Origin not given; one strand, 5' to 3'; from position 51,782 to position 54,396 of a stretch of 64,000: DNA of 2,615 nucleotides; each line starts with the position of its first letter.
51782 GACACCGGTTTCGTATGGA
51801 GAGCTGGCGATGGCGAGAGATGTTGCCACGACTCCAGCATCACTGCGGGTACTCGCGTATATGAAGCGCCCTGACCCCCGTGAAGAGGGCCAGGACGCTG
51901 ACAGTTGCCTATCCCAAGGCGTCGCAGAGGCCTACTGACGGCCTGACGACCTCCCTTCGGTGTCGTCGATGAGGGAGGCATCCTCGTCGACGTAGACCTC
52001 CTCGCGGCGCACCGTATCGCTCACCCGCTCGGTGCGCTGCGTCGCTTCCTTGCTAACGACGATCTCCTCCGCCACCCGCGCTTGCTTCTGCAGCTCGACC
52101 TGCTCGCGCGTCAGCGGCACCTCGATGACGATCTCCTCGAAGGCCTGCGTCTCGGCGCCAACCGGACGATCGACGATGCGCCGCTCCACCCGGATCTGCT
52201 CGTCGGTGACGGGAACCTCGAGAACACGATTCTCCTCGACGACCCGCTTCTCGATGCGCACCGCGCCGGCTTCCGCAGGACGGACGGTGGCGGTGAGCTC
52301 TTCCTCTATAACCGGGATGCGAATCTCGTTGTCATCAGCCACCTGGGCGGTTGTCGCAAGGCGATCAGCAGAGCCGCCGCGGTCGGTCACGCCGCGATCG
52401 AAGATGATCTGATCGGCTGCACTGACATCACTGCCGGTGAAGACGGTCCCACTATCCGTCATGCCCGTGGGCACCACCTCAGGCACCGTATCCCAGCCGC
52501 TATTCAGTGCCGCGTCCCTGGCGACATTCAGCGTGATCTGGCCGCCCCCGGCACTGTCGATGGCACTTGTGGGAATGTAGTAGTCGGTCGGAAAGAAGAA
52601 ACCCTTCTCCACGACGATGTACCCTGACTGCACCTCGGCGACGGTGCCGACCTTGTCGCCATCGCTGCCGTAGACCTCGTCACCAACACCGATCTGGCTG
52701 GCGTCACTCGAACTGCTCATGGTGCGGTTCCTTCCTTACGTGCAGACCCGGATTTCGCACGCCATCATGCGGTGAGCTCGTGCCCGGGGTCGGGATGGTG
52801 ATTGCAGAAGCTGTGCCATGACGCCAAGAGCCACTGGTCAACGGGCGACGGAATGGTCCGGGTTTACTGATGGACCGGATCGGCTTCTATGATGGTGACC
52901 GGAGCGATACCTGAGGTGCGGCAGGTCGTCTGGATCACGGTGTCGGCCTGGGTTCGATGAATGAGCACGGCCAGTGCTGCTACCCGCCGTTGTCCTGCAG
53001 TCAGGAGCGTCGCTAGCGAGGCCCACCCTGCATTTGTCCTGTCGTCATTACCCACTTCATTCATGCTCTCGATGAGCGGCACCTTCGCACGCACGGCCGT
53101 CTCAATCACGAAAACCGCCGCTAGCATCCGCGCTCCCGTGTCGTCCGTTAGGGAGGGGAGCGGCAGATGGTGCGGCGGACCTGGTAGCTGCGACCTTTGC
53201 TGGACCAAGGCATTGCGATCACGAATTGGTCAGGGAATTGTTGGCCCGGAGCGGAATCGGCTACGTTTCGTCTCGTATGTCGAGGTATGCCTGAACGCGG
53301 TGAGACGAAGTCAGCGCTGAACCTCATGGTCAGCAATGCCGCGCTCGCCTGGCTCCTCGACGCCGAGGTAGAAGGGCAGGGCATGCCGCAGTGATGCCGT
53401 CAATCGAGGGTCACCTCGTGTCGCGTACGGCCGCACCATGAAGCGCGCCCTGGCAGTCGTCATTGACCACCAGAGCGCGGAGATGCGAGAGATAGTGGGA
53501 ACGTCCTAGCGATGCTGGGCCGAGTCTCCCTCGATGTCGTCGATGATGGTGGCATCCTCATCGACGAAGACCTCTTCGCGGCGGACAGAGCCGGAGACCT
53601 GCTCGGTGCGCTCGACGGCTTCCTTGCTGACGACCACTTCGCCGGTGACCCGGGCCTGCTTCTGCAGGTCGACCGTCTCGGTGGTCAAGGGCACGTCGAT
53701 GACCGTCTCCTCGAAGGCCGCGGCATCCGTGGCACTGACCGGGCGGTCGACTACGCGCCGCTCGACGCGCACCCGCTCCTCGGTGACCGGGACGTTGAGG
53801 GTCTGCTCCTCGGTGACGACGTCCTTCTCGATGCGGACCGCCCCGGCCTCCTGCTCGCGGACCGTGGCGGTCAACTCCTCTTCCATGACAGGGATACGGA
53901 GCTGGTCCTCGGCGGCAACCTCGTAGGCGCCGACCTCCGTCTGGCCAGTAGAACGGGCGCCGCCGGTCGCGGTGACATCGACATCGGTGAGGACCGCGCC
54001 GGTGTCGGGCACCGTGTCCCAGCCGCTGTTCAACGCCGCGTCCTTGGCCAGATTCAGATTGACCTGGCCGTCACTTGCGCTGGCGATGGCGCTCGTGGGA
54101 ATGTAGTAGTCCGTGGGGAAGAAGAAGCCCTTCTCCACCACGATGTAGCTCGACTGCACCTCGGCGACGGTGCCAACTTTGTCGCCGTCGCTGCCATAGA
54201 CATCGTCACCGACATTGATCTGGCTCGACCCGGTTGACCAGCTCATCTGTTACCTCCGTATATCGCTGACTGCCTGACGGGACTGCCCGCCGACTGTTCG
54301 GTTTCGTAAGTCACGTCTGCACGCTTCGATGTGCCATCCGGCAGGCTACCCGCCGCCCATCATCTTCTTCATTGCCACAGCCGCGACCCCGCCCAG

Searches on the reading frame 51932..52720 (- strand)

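Call 38: search_protein_families(library=pfam, proteins=[window:51932-52720:-], max_evalue=1e-8)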
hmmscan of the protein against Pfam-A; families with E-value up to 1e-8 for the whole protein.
window:51932-52720:- (262 aa): 1 family
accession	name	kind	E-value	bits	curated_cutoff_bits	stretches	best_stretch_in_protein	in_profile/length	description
PF09557.15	DUF2382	-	2e-22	80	23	1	136-244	2-111/111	Domain of unknown function (DUF2382)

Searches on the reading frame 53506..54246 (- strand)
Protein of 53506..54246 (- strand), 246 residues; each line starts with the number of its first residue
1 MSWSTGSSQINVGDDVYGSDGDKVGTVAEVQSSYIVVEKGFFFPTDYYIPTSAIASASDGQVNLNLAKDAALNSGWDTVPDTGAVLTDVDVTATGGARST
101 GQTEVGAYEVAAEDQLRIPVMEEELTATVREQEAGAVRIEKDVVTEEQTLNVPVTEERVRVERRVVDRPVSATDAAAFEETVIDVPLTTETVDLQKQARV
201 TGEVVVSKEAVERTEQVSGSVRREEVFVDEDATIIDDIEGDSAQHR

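Call 38: search_protein_families(library=pfam, proteins=[window:53506-54246:-], max_evalue=1e-8)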
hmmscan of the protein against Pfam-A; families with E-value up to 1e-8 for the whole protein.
window:53506-54246:- (246 aa): 2 families
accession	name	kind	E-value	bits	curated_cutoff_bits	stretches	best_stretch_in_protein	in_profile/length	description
PF09557.15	DUF2382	-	2.2e-25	89.6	23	1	118-226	1-109/111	Domain of unknown function (DUF2382)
PF09939.14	DUF2171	-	9.9e-09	35.8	25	0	13-71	4-63/64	Uncharacterized protein conserved in bacteria (DUF2171)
